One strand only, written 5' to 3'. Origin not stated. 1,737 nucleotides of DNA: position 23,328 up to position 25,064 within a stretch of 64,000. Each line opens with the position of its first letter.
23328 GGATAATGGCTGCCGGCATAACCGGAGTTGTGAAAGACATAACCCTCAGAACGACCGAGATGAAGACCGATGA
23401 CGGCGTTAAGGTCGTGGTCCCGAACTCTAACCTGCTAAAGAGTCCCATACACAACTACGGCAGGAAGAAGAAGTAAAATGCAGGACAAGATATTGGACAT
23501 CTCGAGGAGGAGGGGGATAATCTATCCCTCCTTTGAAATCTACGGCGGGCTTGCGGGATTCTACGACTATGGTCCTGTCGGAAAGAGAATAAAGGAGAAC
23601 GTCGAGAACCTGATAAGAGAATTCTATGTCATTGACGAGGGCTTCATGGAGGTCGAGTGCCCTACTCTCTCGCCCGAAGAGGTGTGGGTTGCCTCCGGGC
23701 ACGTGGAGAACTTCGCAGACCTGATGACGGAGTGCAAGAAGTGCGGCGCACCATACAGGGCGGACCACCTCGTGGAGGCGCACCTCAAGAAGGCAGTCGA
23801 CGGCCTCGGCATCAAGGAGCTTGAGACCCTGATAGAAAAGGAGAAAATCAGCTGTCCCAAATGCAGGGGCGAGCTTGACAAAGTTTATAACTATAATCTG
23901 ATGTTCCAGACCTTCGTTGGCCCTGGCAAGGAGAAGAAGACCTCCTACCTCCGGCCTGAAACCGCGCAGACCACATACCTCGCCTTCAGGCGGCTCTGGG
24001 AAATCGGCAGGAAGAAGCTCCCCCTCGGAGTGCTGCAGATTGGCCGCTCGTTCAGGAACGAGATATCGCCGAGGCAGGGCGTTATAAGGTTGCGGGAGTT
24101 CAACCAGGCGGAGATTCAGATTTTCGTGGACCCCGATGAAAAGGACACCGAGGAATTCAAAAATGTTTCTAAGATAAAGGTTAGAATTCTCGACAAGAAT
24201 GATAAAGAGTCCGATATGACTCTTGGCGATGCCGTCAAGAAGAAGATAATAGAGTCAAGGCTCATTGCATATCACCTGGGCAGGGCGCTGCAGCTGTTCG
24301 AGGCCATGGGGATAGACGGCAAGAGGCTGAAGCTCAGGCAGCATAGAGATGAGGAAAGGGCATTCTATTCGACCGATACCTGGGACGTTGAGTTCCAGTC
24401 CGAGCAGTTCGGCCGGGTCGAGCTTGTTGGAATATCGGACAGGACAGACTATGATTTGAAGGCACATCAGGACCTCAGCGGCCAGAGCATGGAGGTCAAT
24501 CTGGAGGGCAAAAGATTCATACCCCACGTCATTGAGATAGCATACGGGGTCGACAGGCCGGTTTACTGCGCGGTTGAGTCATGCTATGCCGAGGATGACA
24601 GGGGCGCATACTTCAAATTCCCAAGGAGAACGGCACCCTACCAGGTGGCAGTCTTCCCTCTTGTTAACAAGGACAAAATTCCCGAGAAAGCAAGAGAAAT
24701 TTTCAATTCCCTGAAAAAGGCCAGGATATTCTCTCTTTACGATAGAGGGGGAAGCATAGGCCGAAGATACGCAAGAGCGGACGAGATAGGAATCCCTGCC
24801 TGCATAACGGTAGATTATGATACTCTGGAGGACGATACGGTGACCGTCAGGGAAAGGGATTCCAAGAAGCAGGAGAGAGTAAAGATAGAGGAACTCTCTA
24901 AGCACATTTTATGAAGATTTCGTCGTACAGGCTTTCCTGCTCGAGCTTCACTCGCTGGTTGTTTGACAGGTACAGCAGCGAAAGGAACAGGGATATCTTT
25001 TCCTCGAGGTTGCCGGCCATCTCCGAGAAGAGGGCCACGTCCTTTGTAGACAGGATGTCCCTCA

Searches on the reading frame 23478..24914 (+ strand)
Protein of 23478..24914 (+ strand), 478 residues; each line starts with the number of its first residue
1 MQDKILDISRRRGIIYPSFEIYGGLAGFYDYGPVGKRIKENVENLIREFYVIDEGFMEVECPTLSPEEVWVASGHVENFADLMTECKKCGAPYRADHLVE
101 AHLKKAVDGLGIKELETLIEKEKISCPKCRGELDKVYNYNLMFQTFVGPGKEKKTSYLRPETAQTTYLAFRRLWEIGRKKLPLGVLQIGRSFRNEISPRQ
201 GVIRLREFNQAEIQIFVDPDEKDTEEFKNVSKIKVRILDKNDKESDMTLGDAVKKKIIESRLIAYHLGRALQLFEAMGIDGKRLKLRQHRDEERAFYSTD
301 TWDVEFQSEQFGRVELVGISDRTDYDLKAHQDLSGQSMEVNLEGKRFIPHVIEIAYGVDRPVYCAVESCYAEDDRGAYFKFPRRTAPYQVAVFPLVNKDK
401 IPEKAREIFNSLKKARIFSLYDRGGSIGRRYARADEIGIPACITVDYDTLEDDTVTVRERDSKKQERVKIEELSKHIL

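Call 19: search_protein_families(library=pfam, proteins=[window:23478-24914:+], max_evalue=0.00001)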
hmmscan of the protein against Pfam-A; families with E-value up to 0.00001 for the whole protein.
window:23478-24914:+ (478 aa): 2 families
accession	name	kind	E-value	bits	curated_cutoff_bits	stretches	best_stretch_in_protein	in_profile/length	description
PF03129.25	HGTP_anticodon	-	9.5e-25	87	21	1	389-477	1-91/94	Anticodon binding domain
PF00587.30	tRNA-synt_2b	-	5.1e-15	56.4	29.3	1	153-368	8-178/179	tRNA synthetase class II core domain (G, H, P, S and T)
